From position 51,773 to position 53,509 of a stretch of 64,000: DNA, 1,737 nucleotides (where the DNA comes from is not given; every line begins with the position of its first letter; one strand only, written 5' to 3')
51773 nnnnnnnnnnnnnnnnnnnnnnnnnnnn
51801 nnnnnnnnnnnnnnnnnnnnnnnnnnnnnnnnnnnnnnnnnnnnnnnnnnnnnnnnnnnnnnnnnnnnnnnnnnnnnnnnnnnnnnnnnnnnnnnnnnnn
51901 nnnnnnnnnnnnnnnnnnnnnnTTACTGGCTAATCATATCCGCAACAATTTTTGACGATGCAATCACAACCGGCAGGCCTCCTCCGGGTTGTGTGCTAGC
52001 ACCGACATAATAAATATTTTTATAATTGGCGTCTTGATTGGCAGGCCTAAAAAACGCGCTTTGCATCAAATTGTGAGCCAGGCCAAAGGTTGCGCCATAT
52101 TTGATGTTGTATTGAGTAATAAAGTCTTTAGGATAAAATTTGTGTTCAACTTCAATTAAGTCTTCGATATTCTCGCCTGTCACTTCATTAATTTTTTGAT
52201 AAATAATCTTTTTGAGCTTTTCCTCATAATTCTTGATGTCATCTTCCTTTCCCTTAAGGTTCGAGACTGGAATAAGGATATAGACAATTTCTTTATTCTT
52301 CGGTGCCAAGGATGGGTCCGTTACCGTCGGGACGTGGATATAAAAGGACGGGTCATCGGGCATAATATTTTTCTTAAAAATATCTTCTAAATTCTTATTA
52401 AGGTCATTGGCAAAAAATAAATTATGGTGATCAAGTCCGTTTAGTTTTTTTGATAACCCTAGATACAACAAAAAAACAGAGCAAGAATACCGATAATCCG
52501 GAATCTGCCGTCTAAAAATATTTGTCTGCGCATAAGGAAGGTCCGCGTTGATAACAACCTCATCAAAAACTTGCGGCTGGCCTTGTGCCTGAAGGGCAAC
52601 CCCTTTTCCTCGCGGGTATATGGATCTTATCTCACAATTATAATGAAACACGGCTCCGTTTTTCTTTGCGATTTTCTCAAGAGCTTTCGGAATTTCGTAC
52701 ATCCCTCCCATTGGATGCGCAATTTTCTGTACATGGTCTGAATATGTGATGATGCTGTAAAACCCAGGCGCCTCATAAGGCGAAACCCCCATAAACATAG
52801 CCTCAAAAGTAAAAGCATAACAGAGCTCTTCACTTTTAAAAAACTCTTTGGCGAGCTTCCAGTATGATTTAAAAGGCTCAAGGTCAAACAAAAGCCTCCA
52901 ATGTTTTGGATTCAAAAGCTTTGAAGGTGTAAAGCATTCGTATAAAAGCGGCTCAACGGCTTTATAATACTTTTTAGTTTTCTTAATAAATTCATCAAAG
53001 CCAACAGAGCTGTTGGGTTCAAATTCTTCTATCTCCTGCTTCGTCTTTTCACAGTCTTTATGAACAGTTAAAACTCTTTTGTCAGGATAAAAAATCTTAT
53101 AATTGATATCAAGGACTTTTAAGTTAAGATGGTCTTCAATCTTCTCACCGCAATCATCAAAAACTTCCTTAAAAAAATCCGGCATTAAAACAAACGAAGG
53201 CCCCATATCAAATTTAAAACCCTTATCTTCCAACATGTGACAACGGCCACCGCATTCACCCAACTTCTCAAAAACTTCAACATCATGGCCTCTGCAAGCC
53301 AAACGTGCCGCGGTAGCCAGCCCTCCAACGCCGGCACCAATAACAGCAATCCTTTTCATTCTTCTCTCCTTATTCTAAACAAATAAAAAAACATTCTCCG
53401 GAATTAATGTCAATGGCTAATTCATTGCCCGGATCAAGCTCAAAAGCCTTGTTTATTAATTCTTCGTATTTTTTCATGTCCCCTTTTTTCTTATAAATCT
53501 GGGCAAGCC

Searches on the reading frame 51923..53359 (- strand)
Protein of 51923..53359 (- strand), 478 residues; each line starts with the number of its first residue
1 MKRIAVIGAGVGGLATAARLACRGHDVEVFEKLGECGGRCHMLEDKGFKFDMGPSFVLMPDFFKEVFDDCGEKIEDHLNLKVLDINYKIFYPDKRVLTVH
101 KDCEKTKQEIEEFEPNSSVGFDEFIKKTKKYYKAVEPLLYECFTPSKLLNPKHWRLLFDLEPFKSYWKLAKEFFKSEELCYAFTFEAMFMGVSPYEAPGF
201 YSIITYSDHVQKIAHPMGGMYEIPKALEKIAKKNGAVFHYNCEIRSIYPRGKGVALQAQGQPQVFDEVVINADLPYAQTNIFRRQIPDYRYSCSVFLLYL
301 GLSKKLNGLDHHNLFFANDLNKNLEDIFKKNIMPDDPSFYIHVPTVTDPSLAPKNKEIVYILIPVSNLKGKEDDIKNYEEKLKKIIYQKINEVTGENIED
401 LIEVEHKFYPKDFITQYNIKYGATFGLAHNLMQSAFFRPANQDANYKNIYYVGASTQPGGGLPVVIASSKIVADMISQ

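Call 66: search_protein_families(library=pfam, proteins=[window:51923-53359:-], max_evalue=0.00001)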
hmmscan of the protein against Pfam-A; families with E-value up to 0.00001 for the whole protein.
window:51923-53359:- (478 aa): 3 families
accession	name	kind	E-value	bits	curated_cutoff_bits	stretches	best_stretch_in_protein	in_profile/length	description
PF01593.30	Amino_oxidase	-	7.3e-29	101.7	19.8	1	12-475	2-441/443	Flavin containing amine oxidoreductase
PF13450.12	NAD_binding_8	-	6.3e-14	52.5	21.9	1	6-68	1-63/68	NAD(P)-binding Rossmann-like domain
PF01266.30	DAO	-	5e-10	39.9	27.9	0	3-37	1-35/353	FAD dependent oxidoreductase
